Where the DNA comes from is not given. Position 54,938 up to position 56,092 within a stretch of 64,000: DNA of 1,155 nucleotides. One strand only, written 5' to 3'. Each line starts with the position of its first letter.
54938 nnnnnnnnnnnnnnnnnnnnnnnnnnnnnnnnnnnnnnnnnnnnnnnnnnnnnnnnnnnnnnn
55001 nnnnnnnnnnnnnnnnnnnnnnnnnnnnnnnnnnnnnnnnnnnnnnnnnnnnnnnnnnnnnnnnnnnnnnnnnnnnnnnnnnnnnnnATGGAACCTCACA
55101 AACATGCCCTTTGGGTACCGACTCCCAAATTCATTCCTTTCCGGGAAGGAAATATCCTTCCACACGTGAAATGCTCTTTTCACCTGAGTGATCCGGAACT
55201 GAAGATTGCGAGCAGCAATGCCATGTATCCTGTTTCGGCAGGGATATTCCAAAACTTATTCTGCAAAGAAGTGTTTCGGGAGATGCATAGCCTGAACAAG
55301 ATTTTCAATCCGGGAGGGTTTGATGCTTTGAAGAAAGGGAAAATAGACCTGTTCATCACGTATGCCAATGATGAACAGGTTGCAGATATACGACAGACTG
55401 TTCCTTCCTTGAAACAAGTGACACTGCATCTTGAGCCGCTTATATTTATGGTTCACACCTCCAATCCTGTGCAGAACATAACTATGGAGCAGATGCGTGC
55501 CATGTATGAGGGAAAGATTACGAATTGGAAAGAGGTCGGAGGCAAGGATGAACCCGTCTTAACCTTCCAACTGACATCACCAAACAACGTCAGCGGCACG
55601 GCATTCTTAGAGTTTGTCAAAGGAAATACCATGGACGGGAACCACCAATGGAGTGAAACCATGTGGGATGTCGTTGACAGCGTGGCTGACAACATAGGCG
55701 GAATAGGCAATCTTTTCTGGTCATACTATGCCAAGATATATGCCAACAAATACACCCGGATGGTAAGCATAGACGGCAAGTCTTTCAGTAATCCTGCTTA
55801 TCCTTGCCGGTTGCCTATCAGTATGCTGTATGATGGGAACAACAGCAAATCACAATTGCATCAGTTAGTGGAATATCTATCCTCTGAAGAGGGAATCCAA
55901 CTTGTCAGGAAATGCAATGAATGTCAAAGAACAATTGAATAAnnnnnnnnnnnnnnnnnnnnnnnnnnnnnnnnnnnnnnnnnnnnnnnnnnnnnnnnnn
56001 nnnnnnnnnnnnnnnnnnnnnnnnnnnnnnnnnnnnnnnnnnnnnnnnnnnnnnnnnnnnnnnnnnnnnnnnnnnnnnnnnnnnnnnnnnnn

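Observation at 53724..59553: Unusual tailoring cassette in a capsule locus: SPL-like radical SAM + cytoplasmic PstS-like protein + eu-GSH-synthetase-like ATP-grasp, coupled to WbqC/aminotransferase/acetyltransferase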

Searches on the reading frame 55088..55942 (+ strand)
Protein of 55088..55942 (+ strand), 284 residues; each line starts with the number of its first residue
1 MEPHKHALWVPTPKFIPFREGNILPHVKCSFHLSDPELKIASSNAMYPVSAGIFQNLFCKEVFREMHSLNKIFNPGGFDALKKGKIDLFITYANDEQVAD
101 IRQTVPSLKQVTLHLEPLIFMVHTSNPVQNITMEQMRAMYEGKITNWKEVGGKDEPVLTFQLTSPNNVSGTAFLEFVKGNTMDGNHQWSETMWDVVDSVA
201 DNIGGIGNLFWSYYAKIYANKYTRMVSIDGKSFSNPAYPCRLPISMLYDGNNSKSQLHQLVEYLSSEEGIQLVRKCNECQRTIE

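Call 3: search_protein_families(library=pfam, proteins=[window:55088-55942:+], max_evalue=0.1)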
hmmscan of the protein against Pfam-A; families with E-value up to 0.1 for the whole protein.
window:55088-55942:+ (284 aa): 1 family
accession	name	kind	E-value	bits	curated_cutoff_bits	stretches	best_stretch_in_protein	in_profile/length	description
PF12849.12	PBP_like_2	-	1.9e-11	44.6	27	1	77-215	50-190/267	PBP superfamily domain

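Call 4: search_protein_families(library=ncbifam, proteins=[window:55088-55942:+], max_evalue=0.1)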
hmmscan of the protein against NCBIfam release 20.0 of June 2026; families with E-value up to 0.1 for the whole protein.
window:55088-55942:+ (284 aa): 2 families
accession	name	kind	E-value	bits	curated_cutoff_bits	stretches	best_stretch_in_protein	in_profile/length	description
TIGR02136.1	ptsS_2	subfamily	5.2e-18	65.2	206.6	1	76-274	78-288/295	phosphate ABC transporter substrate-binding protein PstS family protein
NF007385.0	PRK09906.1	equivalog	0.025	13.7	356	0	15-41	96-122/296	DNA-binding transcriptional regulator HcaR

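Call 25: search_solved_structures(query=window:55088-55939:+, max_evalue=1, show_alignments=2)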
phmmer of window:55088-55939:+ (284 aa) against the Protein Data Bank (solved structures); distinct sequences matched with E-value up to 1: 11.
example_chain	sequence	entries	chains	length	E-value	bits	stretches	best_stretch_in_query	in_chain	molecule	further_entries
4q8r_A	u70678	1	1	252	3.7e-17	65.8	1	105-275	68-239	Phosphate ABC transporter, phosphate-binding protein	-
4gd5_A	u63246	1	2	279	4.9e-17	65.4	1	105-275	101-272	Phosphate ABC transporter, phosphate-binding protein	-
1twy_A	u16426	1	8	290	2.3e-12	50.1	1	72-167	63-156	ABC transporter, periplasmic substrate-binding protein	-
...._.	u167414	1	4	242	9.2e-10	41.6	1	102-274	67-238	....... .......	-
4exl_A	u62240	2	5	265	4.4e-08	36.1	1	114-209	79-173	Phosphate-binding protein pstS 1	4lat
4ecf_A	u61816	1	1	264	2.8e-06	30.1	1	93-216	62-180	ABC-type phosphate transport system, periplasmic component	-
4n13_A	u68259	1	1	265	0.00043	23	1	107-159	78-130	Phosphate ABC transporter, periplasmic phosphate-binding protein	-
4h1x_A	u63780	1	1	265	0.044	16.4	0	107-150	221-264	Phosphate-binding protein pstS 2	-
4pqj_A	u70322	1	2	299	0.066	15.8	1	113-213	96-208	Phosphate binding protein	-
4omb_A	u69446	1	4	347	0.099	15.2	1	112-212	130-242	Phosphate binding protein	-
1ynx_A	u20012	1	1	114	0.42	13.2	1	119-177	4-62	Replication factor-A protein 1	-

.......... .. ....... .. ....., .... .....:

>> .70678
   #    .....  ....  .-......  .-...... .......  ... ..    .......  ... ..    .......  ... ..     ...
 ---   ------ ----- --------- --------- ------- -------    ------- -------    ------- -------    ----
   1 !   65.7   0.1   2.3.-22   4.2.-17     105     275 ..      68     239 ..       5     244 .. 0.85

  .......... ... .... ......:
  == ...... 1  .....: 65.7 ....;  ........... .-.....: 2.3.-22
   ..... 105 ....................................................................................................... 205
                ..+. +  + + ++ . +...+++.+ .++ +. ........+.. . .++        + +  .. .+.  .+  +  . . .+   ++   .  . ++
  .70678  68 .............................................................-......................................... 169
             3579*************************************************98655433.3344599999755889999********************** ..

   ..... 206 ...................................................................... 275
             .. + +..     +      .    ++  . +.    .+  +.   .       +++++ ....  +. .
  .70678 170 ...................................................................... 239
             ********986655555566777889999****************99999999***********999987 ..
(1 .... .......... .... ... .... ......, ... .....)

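Call 59: find_related_loci(query=A7, collection=metagenome_contigs, flank=6000)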
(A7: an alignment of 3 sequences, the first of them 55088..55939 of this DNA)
Query A7 (284 aa) in metagenome_contigs; peptide patterns used: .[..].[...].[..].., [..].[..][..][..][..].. (x = any residue, [..] = any of these).
487 stretches matched a pattern; 199 encode a relative of the query (tblastn E <= 1e-3); the best 80 are kept; 80 distinct loci.
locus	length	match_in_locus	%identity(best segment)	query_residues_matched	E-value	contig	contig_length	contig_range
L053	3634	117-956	40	5-284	1e-68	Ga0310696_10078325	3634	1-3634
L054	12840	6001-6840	40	5-284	1e-67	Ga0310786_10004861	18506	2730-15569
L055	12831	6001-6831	38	8-284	3e-63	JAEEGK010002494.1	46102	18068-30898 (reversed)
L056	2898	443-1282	38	5-284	1e-63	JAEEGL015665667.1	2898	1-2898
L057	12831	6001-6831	38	8-284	1e-62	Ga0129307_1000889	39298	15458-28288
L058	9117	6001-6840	38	5-284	9e-62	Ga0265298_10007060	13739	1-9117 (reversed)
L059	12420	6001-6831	37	8-284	2e-61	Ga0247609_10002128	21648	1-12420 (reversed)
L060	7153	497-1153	30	58-276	5e-20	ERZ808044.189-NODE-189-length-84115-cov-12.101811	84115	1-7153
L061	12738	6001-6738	27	39-273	2e-19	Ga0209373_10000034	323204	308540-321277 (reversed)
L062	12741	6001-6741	29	39-269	2e-19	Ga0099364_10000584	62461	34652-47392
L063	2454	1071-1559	31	116-273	5e-17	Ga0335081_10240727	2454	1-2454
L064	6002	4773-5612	28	3-274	9e-17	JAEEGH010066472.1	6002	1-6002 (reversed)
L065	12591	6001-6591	27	77-273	2e-16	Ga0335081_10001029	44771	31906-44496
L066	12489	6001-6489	29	116-274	4e-16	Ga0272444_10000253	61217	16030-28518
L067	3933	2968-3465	28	115-275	4e-16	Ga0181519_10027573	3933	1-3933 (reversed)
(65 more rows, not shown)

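Call 74: search_solved_structures(query=A7, max_evalue=0.001, show_alignments=4)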
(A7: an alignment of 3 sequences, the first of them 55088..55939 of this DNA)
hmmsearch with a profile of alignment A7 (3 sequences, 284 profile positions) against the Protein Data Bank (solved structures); distinct sequences matched with E-value up to 0.001: 10.
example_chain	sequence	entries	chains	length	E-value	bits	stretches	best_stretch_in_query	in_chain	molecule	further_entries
4q8r_A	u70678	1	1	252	1.1e-24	90.7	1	68-275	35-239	Phosphate ABC transporter, phosphate-binding protein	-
4gd5_A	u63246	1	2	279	1.4e-24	90.4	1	68-275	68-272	Phosphate ABC transporter, phosphate-binding protein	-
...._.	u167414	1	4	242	8.3e-17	64.9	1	77-276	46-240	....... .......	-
1twy_A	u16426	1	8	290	4e-16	62.7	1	69-274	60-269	ABC transporter, periplasmic substrate-binding protein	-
4exl_A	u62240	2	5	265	3.5e-15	59.6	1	76-216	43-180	Phosphate-binding protein pstS 1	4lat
4ecf_A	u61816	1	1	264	1.4e-13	54.4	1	110-270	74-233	ABC-type phosphate transport system, periplasmic component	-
4n13_A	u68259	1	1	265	2.2e-07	34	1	101-274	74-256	Phosphate ABC transporter, periplasmic phosphate-binding protein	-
4h1x_A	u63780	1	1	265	3.3e-05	26.9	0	110-151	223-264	Phosphate-binding protein pstS 2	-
4pqj_A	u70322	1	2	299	4.1e-05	26.5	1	114-273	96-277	Phosphate binding protein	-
4omb_A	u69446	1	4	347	6.2e-05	25.9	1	115-273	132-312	Phosphate binding protein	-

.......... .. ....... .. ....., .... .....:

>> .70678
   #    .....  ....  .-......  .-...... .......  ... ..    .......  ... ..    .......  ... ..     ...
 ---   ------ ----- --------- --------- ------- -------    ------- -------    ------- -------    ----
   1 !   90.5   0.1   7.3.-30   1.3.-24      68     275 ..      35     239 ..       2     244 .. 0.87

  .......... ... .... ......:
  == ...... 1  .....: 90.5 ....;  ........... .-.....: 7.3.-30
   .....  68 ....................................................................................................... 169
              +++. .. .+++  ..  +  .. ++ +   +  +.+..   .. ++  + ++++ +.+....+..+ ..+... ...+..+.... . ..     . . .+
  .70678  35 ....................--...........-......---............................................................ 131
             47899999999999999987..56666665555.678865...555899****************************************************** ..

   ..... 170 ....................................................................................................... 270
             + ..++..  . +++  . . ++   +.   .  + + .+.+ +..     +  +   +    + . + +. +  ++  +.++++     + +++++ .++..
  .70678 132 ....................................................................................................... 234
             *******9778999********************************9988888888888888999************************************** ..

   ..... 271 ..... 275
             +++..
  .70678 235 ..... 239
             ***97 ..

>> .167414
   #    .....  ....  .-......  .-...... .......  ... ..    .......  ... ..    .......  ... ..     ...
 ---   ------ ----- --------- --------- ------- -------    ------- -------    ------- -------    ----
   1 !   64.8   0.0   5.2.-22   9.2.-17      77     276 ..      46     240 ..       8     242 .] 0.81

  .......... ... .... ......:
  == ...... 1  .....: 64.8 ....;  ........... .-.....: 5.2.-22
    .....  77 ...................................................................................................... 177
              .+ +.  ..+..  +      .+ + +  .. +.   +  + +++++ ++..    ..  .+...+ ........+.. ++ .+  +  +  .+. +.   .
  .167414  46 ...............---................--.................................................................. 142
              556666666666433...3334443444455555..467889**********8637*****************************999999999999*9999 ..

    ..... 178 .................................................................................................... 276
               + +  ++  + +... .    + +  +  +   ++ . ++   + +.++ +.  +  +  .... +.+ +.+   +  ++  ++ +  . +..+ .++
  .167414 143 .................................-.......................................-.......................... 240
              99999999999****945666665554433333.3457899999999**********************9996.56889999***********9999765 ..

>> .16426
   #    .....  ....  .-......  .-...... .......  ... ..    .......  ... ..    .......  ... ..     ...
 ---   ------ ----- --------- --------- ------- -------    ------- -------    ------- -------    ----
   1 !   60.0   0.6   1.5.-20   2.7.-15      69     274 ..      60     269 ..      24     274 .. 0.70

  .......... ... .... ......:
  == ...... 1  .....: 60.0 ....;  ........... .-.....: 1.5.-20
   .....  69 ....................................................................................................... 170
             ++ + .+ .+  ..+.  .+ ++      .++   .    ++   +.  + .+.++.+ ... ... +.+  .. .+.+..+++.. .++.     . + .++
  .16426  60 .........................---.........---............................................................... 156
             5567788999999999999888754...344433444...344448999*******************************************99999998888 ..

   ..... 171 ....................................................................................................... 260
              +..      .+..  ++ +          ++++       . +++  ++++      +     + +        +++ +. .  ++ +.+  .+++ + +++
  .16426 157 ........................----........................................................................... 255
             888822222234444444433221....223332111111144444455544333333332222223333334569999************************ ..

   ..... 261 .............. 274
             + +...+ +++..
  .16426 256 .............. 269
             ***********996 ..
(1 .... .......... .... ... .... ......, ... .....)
